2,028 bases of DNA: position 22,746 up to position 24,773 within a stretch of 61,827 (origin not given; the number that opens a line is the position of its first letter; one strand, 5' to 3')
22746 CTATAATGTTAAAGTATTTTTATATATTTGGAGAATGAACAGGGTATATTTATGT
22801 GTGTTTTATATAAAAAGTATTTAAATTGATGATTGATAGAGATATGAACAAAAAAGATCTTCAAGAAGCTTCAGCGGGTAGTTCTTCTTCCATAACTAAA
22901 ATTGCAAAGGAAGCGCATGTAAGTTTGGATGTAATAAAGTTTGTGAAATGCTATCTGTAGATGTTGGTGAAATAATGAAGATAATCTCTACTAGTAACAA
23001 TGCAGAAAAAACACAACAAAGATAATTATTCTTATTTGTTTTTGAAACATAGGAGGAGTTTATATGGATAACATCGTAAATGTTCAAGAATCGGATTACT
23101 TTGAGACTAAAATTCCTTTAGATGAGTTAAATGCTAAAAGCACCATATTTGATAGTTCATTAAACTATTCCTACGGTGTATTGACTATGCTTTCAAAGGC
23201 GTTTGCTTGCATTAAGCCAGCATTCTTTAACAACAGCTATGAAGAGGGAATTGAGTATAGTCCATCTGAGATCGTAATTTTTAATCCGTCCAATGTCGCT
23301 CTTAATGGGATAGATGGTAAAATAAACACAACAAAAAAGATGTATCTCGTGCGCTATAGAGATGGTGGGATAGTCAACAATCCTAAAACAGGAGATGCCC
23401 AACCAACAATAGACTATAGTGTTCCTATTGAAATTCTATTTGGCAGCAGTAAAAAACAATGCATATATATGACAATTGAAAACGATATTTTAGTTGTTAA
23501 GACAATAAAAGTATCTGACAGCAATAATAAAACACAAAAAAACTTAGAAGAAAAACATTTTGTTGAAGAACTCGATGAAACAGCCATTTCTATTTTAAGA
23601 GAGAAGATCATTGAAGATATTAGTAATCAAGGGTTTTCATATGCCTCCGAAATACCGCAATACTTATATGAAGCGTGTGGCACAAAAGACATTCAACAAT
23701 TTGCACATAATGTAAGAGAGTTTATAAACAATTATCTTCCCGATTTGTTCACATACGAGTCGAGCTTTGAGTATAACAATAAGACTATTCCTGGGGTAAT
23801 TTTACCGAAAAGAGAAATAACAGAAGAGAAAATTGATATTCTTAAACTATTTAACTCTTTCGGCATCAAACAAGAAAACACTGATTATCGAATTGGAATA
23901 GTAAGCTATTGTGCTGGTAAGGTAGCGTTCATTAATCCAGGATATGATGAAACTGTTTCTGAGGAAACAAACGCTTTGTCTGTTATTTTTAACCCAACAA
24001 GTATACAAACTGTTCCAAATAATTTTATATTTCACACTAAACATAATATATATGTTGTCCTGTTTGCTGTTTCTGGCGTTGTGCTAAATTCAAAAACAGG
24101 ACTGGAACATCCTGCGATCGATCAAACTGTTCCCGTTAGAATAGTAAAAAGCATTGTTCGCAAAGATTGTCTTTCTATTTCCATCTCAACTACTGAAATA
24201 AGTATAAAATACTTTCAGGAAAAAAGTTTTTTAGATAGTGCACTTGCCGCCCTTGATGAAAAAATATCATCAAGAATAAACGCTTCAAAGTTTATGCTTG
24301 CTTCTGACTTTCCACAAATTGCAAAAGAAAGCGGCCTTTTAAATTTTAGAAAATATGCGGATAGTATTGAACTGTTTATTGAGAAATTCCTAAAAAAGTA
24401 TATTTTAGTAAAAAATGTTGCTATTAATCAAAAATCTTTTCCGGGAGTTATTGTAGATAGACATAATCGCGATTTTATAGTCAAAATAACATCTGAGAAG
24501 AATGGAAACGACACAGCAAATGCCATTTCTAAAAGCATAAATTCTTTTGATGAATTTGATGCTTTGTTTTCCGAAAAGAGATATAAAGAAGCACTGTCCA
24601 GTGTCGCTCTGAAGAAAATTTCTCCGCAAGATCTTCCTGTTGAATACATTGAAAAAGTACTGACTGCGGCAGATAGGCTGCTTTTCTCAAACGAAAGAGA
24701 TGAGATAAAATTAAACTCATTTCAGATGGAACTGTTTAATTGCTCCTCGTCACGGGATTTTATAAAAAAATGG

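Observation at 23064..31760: Giant 2,898-aa ATPase-HEPN protein with inverted NLR-like architecture: candidate single-gene defence system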

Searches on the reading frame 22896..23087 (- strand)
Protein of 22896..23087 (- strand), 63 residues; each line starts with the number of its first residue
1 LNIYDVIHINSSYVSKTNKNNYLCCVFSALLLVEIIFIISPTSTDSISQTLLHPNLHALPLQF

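Call 10: search_protein_families(library=pfam, proteins=[window:22896-23087:-], max_evalue=0.01)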
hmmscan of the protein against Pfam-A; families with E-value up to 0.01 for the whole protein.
window:22896-23087:- (63 aa): 0 families

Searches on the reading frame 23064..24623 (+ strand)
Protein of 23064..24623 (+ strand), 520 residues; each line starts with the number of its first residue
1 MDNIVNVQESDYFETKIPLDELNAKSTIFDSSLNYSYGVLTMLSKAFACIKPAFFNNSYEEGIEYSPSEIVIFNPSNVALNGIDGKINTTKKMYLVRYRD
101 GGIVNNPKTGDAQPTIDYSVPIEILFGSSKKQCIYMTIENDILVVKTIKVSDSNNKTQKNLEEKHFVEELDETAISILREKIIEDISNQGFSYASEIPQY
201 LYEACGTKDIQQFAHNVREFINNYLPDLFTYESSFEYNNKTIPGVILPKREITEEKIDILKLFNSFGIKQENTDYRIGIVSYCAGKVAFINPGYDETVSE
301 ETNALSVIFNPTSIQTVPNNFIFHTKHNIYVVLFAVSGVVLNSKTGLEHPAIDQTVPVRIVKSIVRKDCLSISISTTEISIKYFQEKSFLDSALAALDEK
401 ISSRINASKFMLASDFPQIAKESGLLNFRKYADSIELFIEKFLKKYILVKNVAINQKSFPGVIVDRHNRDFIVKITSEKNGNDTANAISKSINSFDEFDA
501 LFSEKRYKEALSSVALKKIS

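Call 33: search_solved_structures(query=A4, max_evalue=10, show_alignments=2)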
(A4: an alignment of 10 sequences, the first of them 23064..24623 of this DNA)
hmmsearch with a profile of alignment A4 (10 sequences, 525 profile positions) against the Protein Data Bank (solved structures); distinct sequences matched with E-value up to 10: 4.
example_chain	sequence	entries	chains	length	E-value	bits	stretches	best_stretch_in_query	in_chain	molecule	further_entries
9ytq_A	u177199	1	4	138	0.33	12.8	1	138-219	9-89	Designed tetrameric HC4 protein.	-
5msn_A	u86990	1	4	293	0.73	11.6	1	376-454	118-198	DCC1 protein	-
5msm_A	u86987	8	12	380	1.3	10.8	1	376-454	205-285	Sister chromatid cohesion protein DCC1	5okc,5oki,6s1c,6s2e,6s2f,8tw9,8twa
7zpq_CB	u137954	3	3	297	1.8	10.4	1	407-510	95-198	RQC trigger complex subunit CUE3 | CUE3 isoform 1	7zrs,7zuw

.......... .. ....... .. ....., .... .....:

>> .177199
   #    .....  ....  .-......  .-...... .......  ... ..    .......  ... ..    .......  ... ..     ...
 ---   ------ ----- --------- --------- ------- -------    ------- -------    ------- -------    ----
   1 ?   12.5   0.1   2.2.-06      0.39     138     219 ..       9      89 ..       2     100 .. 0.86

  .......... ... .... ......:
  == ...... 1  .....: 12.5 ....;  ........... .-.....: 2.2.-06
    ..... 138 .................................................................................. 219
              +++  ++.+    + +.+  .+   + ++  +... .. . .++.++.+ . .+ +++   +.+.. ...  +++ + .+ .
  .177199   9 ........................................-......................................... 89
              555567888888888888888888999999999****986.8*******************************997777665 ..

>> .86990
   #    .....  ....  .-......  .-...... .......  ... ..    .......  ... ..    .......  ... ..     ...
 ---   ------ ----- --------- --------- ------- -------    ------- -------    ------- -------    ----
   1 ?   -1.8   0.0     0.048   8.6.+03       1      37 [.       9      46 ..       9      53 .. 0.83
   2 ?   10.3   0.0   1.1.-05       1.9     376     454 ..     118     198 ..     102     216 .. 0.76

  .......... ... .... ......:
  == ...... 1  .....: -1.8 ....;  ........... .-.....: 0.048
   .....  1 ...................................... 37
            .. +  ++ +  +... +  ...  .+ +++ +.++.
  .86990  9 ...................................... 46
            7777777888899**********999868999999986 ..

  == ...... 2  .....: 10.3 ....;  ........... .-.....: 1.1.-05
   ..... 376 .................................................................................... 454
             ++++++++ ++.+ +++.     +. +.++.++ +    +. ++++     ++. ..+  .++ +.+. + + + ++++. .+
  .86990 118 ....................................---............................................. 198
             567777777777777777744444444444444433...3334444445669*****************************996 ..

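Call 44: predict_structure(alignment_id=A4)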
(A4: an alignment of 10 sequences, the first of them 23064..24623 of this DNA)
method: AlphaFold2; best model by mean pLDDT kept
length: 520 residues; sequences in the alignment: 10
mean_pLDDT: 77.2   pTM: 0.36
mean pLDDT of the five models: 77.2, 71.6, 70.5, 67.1, 66.2
residues with pLDDT >= 90: 70; 70-90: 342; 50-70: 68; < 50: 40
segments of 3 or more residues with pLDDT < 50: 1-9, 58-60, 151-167, 480-487
pLDDT, mean of each block of 10 residues (from residue 1): 41 81 75 84 83 67 72 87 68 88 82 88 86 82 79 34 40 80 79 80 65 66 82 72 79 83 80 81 85 71 71 86 86 89 79 89 86 88 70 85 90 90 79 86 90 80 89 70 45 73 82 73
secondary structure, 60 per line:
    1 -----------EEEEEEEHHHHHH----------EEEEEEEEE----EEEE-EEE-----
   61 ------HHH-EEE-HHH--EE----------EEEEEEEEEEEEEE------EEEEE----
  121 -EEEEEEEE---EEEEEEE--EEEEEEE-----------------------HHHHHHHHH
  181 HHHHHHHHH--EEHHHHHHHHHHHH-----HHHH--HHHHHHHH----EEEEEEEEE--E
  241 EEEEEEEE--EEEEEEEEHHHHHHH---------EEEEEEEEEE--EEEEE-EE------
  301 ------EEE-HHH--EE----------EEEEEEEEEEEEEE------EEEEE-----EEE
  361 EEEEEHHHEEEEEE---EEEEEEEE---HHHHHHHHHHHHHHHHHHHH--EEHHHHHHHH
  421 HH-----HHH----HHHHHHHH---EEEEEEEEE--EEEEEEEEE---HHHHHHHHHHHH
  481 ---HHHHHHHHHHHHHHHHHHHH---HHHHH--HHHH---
elements in order: E12-18 H19-24 E35-43 E48-51 E53-55 E71-73 E92-105 E112-116 E122-129 E133-139 E142-148 H172-189 H194-205 H211-214 H217-224 E229-237 E240-248 E251-258 H259-265 E275-284 E287-291 E307-309 E328-341 E348-352 E358-365 E369-374 E378-385 H389-408 H413-422 H435-442 E446-454 E457-465 H469-480 H484-503 H507-511 H514-517

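Call 47: fold_search(model_id=the predicted structure, library=pdb)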
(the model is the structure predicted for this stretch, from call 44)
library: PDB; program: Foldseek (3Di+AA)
matches with E <= 10: 498; with E <= 0.001: 0
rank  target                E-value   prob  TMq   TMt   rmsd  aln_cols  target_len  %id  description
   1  6y96_MODEL_1_A        1.6e-02  1.00  0.11  0.46   4.8        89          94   18  solution structure of cold-shock domain 9 of drosophila Upstream of N-Ras (Unr) (released 2020-07-29)
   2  7f46_C                7.8e-02  0.06  0.07  0.12  17.7       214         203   10  Cryo-EM structure of the SARS-CoV-2 S-6P in complex with 35B5 Fab (state1, local refinement of the RBD, NTD and 35B5 F (released 2022-03-23)
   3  1zao                  9.8e-02  0.13  0.10  0.18  23.4       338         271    9  Crystal Structure of A.fulgidus Rio2 Kinase Complexed With ATP and Manganese Ions (released 2005-06-21)
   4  6r9i                  9.8e-02  0.07  0.07  0.06  20.4       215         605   12  Structure of Saccharomyces cerevisiae apo Pan2 pseudoubiquitin hydrolase-RNA exonuclease (UCH-Exo) module (released 2019-05-22)
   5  5auv                  1.1e-01  0.06  0.05  0.08  16.9       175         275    7  Crystal structure of DAPK1 in complex with apigenin. (released 2015-10-07)
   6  1wvw                  1.2e-01  0.06  0.05  0.07  16.7       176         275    7  Crystal structures of kinase domain of DAP kinase in complex with small molecular inhibitors (released 2006-04-11)
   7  3f5g                  1.3e-01  0.05  0.05  0.07  16.9       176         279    7  Crystal structure of death associated protein kinase in complex with ADP and Mg2+ (released 2009-03-24)
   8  9dei_G                1.5e-01  0.23  0.09  0.20   7.5        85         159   13  Trypanosoma brucei mitochondrial RNA-editing catalytic complex 1, U-deletion (RECC1) (released 2026-01-21)
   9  7tou_C                1.7e-01  0.02  0.05  0.04  18.1       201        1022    8  Delta (B.1.617.2) SARS-CoV-2 variant spike protein (S-GSAS-Delta) in the 3-RBD-down conformation; consensus state D1 (released 2022-02-09)
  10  5vzj_H                1.9e-01  0.23  0.12  0.19  17.5       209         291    8  STRUCTURE OF A TWELVE COMPONENT MPP6-NUCLEAR RNA EXOSOME COMPLEX BOUND TO RNA (released 2017-08-02)
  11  7pe3_A                1.9e-01  0.12  0.08  0.20  13.9       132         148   11  Pseudo-atomic model of the tetrahedral 24mer of Hsp17 from Caenorhabditis elegans (released 2022-12-14)
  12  1ig1                  2.1e-01  0.04  0.05  0.07  16.8       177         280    6  1.8A X-Ray structure of ternary complex of a catalytic domain of death-associated protein kinase with ATP analogue and M (released 2002-04-01)
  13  5lm7_A                2.2e-01  0.84  0.12  0.14   7.5        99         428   10  Crystal structure of the lambda N-Nus factor complex (released 2017-04-05)
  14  6xf5_A                2.2e-01  0.03  0.06  0.04  18.6       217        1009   10  Cryo-EM structure of a biotinylated SARS-CoV-2 spike probe in the prefusion state (RBDs down) (released 2020-09-02)
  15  3eh9                  2.3e-01  0.04  0.05  0.07  17.0       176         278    7  Crystal structure of death associated protein kinase complexed with ADP (released 2009-04-28)
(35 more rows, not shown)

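Call 48: search_protein_families(library=pfam, alignment_id=A4, max_evalue=10)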
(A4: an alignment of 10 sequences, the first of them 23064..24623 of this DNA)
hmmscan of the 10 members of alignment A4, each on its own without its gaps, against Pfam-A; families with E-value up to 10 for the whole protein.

A. member 1, window:23064-24623:+ (520 aa): 4 families
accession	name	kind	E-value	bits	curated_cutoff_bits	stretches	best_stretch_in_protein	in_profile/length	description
PF18195.6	GatD_N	-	0.03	14.1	25.7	1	238-268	12-44/54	GatD N-terminal domain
PF12167.14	Arm-DNA-bind_2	-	0.042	14.3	22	0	178-199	42-63/65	Arm DNA-binding domain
PF23626.1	CCD_aECM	-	0.045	14.1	27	1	204-228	14-38/54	aECM cysteine-cradle domain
PF17020.10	DUF5097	-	0.1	13.4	29.7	1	439-492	31-83/119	Domain of unknown function (DUF5097)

B. families by the number of members that match (of 10 scanned): 10 families
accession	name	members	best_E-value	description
PF12167.14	Arm-DNA-bind_2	2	0.042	Arm DNA-binding domain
PF18195.6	GatD_N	1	0.03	GatD N-terminal domain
PF23626.1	CCD_aECM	1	0.045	aECM cysteine-cradle domain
PF12359.13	DUF3645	1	0.052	Protein of unknown function (DUF3645)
PF17020.10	DUF5097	1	0.1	Domain of unknown function (DUF5097)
PF10185.14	Mesd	1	0.11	Chaperone for wingless signalling and trafficking of LDL receptor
PF25686.1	Betaherpes_U91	1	0.14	Betaherpesvirus U91 protein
PF23843.2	DUF7210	1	0.23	Domain of unknown function (DUF7210)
PF10768.14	FliX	1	0.27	Class II flagellar assembly regulator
PF03885.18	DUF327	1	3.4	Protein of unknown function (DUF327)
